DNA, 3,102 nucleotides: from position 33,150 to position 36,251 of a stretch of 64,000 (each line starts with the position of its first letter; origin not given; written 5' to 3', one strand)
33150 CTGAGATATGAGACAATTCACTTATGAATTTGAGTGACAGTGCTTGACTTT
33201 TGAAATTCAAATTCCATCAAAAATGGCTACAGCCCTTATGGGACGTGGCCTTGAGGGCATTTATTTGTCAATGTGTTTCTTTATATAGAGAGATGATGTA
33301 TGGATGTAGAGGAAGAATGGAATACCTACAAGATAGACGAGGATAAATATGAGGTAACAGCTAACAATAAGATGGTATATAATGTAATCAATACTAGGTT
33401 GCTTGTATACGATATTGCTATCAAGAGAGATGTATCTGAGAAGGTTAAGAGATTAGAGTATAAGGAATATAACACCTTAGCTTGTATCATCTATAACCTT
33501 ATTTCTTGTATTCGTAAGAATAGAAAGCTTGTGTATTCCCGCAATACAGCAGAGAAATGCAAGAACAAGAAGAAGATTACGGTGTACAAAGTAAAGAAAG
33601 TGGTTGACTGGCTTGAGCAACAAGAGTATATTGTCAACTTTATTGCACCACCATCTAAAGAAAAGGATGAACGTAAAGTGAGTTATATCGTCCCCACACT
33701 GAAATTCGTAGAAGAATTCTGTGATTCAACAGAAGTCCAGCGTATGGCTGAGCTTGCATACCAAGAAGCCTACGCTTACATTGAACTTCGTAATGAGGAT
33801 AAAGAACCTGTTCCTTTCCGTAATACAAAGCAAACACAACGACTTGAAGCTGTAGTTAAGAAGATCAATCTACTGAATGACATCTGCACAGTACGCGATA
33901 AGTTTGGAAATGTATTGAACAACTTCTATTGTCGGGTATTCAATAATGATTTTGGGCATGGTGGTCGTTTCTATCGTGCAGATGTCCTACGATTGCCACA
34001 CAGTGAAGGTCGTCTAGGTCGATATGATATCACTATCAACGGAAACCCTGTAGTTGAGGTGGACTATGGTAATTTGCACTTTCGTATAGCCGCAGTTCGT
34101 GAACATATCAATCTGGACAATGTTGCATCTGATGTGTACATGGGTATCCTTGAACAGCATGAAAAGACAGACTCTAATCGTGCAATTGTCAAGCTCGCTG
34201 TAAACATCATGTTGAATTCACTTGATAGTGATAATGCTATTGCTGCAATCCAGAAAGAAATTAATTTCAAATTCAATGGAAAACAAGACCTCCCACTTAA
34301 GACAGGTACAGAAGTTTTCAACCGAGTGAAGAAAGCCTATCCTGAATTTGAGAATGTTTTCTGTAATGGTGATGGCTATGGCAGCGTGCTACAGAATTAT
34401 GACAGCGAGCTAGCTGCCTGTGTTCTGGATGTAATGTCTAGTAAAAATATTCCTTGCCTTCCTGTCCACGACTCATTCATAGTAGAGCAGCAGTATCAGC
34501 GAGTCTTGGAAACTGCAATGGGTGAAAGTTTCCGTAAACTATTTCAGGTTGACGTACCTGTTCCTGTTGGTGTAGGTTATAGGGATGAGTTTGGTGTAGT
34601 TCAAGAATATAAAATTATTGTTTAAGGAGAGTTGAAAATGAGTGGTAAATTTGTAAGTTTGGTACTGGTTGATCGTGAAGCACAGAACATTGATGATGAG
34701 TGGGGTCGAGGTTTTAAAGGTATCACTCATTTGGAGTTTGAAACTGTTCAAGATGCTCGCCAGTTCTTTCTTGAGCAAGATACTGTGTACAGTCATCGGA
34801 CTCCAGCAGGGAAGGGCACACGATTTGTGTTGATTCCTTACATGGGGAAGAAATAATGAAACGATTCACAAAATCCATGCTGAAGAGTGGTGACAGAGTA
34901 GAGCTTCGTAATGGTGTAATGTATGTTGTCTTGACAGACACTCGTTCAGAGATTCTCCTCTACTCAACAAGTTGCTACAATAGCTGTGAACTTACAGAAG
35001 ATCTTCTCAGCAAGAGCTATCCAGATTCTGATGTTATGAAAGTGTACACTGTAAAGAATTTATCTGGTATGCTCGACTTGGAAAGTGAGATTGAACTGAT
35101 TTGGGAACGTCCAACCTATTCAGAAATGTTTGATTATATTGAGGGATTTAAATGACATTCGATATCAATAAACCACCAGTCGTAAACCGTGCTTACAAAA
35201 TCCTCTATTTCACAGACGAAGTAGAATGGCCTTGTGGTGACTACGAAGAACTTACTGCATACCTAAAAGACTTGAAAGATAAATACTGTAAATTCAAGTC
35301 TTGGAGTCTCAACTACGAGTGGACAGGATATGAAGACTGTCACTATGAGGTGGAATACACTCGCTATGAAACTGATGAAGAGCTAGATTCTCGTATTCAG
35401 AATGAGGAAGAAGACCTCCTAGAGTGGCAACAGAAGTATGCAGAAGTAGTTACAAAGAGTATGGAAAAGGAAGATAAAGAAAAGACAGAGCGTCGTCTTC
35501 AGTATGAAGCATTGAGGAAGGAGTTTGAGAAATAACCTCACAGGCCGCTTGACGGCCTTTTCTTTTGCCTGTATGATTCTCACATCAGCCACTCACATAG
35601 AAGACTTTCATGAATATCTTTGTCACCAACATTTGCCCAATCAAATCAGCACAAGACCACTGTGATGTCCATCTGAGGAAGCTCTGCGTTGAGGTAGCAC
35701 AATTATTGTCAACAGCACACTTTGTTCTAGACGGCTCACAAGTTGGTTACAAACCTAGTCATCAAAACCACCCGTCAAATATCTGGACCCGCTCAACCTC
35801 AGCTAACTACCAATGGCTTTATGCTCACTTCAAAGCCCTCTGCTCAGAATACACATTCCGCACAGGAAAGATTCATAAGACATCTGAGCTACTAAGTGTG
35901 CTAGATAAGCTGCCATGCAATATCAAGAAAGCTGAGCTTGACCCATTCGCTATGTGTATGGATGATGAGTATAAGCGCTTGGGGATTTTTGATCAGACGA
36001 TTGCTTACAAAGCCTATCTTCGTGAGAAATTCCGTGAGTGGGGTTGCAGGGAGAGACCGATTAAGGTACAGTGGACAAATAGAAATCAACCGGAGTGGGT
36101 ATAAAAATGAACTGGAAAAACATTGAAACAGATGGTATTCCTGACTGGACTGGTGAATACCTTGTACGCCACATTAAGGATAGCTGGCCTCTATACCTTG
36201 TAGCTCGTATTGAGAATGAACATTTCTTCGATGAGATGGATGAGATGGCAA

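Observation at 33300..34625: A second, minimal family-A polymerase-like protein in the early region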

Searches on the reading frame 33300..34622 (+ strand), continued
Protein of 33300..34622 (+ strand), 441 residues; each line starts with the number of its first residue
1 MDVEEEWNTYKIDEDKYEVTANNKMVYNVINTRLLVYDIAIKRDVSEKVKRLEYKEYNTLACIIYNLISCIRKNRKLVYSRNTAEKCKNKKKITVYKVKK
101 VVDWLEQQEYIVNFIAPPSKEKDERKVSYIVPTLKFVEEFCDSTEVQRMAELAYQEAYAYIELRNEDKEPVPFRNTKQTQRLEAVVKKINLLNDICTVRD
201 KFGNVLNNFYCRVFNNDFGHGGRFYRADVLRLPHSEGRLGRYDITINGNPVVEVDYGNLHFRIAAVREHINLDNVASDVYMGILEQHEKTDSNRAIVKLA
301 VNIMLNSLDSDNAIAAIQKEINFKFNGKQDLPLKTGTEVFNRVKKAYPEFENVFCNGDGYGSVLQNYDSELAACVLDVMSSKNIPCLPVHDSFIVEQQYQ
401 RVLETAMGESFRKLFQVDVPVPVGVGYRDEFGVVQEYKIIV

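Call 83: search_dna_similar(query=window:33300-34622:+, collection=phages, mode=protein, max_rows=60, rows=best, max_evalue=0.01)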
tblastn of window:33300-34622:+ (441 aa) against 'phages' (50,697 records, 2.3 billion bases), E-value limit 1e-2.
Records with a match: 226; places in all: 245; records where one place covers at least 80% of the query: 4.
Best place of each record, by identity: <60% 226.
By first word of the organism name: Rheinheimera 115; Vibrio 89; Aeromonas 11; Shewanella 5; Pseudoalteromonas 4; Pseudaeromonas 1; Klebsiella 1.
By host as written in the record: Rheinheimera sp. BAL341 115; - 50; Vibrio cholerae 15; Aeromonas sp. 5; Vibrio cholerae O1 5; Vibrio parahaemolyticus 3; Vibrio natriegens 3; Enterovibrio norvegicus 2; and 20 more.
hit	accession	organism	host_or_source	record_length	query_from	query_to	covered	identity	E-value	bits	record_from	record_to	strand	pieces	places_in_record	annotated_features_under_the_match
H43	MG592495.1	Vibrio phage 1.121.O._10N.286.46.C4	Enterovibrio norvegicus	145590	60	440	86%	32.9%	2e-42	166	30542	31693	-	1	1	hypothetical protein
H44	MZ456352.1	Vibrio phage HNL01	Aliivibrio fischeri ES114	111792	54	430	85%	33.2%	4e-45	174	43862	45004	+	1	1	hypothetical protein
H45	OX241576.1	Vibrio phage 193E37-1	Seawater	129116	105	415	71%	29.9%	3e-16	87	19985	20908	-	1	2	conserved hypothetical protein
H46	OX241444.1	Vibrio phage 496E54-1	Seawater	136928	105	415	71%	29.9%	3e-16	87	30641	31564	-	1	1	conserved hypothetical protein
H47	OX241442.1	Vibrio phage 495E54-1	Seawater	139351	105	415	71%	29.9%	3e-16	87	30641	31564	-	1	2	conserved hypothetical protein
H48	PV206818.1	Vibrio phage vB_CoeS_P1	Vibrio hepatarius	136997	52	415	83%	25.1%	3e-4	49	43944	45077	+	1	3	hypothetical protein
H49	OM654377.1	Pseudaeromonas phage vB_PpeM_ KLEP7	Pseudaeromonas pectinilytica strain ...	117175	58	412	80%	25.8%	2e-10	69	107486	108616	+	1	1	hypothetical protein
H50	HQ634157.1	Vibrio phage 11895-B1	Vibrio sp. 11985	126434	105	415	71%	27.9%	3e-15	84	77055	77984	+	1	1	hypothetical protein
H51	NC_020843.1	Vibrio phage 11895-B1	Vibrio sp. 11985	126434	105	415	71%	27.9%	3e-15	84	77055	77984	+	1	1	hypothetical protein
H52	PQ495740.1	Aeromonas phage PhAER-3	Aeromonas sp.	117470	159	427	61%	29.5%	2e-19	97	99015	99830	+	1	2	hypothetical protein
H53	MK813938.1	Aeromonas phage 2L372X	Aeromonas hydrophila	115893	159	427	61%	29.5%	2e-18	94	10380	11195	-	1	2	2L372X_029: hypothetical protein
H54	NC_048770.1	Aeromonas phage 2L372X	Aeromonas hydrophila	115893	159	427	61%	29.5%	2e-18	94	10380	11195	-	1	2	2L372X_029: hypothetical protein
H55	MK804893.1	Aeromonas phage 2L372D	Aeromonas hydrophila;Aeromonas ...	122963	159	427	61%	29.5%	2e-18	94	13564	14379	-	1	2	hypothetical protein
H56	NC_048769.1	Aeromonas phage 2L372D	Aeromonas hydrophila;Aeromonas ...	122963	159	427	61%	29.5%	2e-18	94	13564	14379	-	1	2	hypothetical protein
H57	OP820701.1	Aeromonas phage vB_AdhM_TS9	Aeromonas dhakensis AM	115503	163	427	60%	29.3%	1e-16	89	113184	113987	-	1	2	hypothetical protein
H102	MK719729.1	Rheinheimera phage vB_RspM_Barba18A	Rheinheimera sp. BAL341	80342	161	412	57%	25.6%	1e-3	48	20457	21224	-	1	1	hypothetical protein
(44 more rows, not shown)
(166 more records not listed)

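Call 84: get_annotated_region(hit=H102, flank=5000)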
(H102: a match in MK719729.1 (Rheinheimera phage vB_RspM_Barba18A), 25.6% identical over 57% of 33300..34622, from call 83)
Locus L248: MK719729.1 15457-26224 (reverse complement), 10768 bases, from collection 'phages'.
description: Rheinheimera phage vB_RspM_Barba18A, complete genome.
organism: Rheinheimera phage vB_RspM_Barba18A (NCBI taxid 2565657)
taxonomy: Viruses; Duplodnaviria; Heunggongvirae; Uroviricota; Caudoviricetes; Barbavirus; Barbavirus barba18A
host: Rheinheimera sp. BAL341; source: -; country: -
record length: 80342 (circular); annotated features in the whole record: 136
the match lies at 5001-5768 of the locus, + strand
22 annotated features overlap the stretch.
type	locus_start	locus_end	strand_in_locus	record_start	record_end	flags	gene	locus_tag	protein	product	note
CDS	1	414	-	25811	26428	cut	-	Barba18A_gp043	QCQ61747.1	pentapeptide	annotation based on sequence similarity to NCBI WP_064582647.1 and Pfam PF00805.22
CDS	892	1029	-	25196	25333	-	-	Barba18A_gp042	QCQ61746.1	hypothetical protein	-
CDS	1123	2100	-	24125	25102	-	-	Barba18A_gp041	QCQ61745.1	pentapeptide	annotation based on sequence similarity to NCBI CDB99514.1 and Pfam PF01469.18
CDS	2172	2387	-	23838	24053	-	-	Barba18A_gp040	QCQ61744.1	hypothetical protein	-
CDS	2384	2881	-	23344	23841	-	-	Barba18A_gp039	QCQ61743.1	hypothetical protein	-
CDS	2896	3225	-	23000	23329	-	-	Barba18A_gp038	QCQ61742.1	hypothetical protein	-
CDS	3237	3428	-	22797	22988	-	-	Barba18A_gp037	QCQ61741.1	hypothetical protein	-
CDS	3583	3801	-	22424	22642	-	-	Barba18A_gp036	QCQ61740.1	hypothetical protein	annotation based on sequence similarity to NCBI AUR87597.2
CDS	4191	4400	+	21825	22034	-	-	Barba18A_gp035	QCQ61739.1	hypothetical protein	-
CDS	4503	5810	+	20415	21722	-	-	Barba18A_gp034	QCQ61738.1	hypothetical protein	annotation based on sequence similarity to NCBI AUR93476.2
CDS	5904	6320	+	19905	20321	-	-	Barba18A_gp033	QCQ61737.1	hypothetical protein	-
CDS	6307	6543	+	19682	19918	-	-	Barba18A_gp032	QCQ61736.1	hypothetical protein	-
CDS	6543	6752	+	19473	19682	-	-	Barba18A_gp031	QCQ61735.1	hypothetical protein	-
CDS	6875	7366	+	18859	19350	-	-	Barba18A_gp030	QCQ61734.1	macro domain protein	annotation based on sequence similarity to NCBI AUR84810.2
CDS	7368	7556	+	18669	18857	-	-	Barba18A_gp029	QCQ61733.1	hypothetical protein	annotation based on sequence similarity to Pfam PF17555.2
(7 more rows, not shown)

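Call 88: get_annotated_region(hit=H42, flank=7000)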
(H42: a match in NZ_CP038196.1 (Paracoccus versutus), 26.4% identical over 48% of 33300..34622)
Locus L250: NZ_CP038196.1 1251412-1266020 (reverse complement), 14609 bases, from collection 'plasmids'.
description: Paracoccus versutus strain DSM 17099 plasmid pBEN, complete sequence
organism: Paracoccus versutus (NCBI taxid 34007)
taxonomy: Bacteria; Pseudomonadota; Alphaproteobacteria; Rhodobacterales; Paracoccaceae; Paracoccus; Paracoccus versutus
host: -; source: single cell,soil adjacent to the roots of the plant Clitoria ternatea; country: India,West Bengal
typing (MOB-suite, as given by PLSDB): conjugative; replicon rep_cluster_746; relaxase MOBP,MOBP; mating-pair formation MPF_T
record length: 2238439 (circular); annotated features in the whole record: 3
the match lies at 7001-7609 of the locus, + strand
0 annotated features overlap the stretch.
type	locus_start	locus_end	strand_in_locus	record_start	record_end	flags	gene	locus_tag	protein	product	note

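Call 90: search_protein_families(library=pfam, proteins=[L250:5921-7777:+, L250:4697-5908:+, L250:181-966:+, L250:1344-1943:+, L250:7926-8795:-, L250:8786-9610:+, L250:9623-10306:+, L250:10719-11543:-, L250:12939-14231:-, L168:7845-8777:+], max_evalue=0.01)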
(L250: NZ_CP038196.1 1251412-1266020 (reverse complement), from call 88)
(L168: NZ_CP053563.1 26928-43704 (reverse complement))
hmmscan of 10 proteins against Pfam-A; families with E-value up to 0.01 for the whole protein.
L250:5921-7777:+ (619 aa): 0 families

L250:4697-5908:+ (404 aa): 2 families
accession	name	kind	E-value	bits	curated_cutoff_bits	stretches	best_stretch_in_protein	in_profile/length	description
PF20172.3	DUF6538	-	2.7e-12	46.6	27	1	7-64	1-59/60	Domain of unknown function (DUF6538)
PF00589.27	Phage_integrase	-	3.5e-08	33.8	27.1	1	231-374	10-161/172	Phage integrase family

L250:181-966:+ (262 aa): 0 families

L250:1344-1943:+ (200 aa): 0 families

L250:7926-8795:- (289 aa): 2 families
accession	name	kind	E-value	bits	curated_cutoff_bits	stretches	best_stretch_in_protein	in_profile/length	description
PF05099.18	TerB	-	6.2e-12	46.3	24.4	1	142-250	5-107/118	Tellurite resistance protein TerB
PF04391.17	DUF533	-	0.00057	19.9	29.6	0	224-259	77-112/178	Protein of unknown function (DUF533)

L250:8786-9610:+ (275 aa): 3 families
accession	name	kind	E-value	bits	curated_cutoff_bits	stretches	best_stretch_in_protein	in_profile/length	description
PF13683.12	rve_3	-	2.3e-20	72.5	26.5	1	202-267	2-67/67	Integrase core domain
PF00665.32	rve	-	1.6e-19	70.5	32.6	1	116-213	2-102/102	Integrase core domain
PF13276.12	HTH_21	-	0.0011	19.6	28.1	1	72-101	30-59/60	HTH-like domain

L250:9623-10306:+ (228 aa): 0 families

L250:10719-11543:- (274 aa): 3 families
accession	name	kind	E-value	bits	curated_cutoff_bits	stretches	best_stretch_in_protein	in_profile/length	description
PF13683.12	rve_3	-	2.3e-20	72.5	26.5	1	201-266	2-67/67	Integrase core domain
PF00665.32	rve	-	1.5e-19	70.5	32.6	1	115-212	2-102/102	Integrase core domain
PF13276.12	HTH_21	-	0.0011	19.6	28.1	1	71-100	30-59/60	HTH-like domain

L250:12939-14231:- (430 aa): 0 families

L168:7845-8777:+ (311 aa): 0 families

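Call 92: find_homologous_proteins(query=L250:5921-7777:+, max_evalue=0.001)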
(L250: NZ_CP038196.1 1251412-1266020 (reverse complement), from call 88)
Query L250:5921-7777:+ (619 aa): 160 proteins with E <= 0.001 among 8000 candidates; the best 120 are listed.
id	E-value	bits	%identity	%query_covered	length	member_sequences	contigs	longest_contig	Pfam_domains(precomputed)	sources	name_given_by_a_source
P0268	0.0e+0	1104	96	80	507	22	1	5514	-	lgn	-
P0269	2.2e-288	976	86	80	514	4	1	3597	-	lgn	-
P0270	1.1e-225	769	69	79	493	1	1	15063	-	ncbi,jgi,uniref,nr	ncbi:hypothetical protein [Paracoccus sp. (in: a-proteobacteria)]|uniref:hypothetical protein n=1 Ta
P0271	4.8e-209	714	64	80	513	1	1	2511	-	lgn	-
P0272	1.0e-190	653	62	79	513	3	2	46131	-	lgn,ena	-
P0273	1.9e-187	642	59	80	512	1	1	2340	-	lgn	-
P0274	2.7e-177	609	65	71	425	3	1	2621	-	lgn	-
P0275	2.2e-150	520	50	79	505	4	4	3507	-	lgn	-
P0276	4.0e-150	519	48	84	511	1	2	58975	-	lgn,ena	-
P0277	2.2e-148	513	50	79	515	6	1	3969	-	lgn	-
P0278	1.4e-146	507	50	79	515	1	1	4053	-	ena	-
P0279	7.4e-144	498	48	79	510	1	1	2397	-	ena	-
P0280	1.4e-143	497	49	76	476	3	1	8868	-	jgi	-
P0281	5.3e-143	496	48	80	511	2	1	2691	-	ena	-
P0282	1.4e-142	494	49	79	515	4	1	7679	-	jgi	jgi:hypothetical protein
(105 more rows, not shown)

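Call 98: search_protein_families(library=padloc, proteins=[window:33300-34622:+, L250:5921-7777:+, L168:7845-8777:+, L248:4503-5807:+], max_evalue=0.1)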
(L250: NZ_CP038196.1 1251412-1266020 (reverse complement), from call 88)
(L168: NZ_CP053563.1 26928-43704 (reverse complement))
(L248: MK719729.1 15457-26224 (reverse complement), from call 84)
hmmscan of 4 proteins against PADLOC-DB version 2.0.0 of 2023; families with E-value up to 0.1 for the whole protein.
window:33300-34622:+ (441 aa): 0 families

L250:5921-7777:+ (619 aa): 0 families

L168:7845-8777:+ (311 aa): 0 families

L248:4503-5807:+ (435 aa): 2 families
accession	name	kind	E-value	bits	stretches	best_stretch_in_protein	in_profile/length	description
PDLC03462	REase_II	-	0.0088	13.1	1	18-132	256-368/396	Type II restriction enzyme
PDLC01603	tm_HEPN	-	0.014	13.3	1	25-111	20-105/175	CAS-VI-B; associated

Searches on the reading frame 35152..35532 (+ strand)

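Call 16: search_protein_families(library=phrogs, proteins=[window:35152-35532:+], max_evalue=0.001)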
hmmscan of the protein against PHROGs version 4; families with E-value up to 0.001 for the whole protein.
window:35152-35532:+ (127 aa): 1 family
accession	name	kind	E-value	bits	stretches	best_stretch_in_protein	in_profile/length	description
phrog_25568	-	unknown function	4e-05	25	1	31-112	20-101/109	-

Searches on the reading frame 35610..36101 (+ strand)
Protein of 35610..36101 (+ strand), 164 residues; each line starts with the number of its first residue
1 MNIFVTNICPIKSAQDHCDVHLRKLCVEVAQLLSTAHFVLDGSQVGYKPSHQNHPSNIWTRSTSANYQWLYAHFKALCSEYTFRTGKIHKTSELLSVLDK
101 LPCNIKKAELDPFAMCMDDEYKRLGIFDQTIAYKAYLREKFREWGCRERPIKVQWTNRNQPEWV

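Call 15: search_protein_families(library=pfam, proteins=[window:35610-36101:+], max_evalue=0.001)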
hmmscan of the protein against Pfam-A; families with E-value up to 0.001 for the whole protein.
window:35610-36101:+ (164 aa): 1 family
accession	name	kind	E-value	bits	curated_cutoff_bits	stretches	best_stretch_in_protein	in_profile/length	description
PF03013.19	Pyr_excise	-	2.2e-06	28.4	23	1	1-91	1-78/81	Pyrimidine dimer DNA glycosylase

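Call 16: search_protein_families(library=phrogs, proteins=[window:35610-36101:+], max_evalue=0.001)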
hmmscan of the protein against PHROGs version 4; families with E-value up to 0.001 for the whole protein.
window:35610-36101:+ (164 aa): 1 family
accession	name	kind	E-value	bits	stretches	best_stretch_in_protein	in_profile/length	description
phrog_624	-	DNA, RNA and nucleotide metabolism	8.6e-54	184.3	1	1-164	1-157/309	DNA binding protein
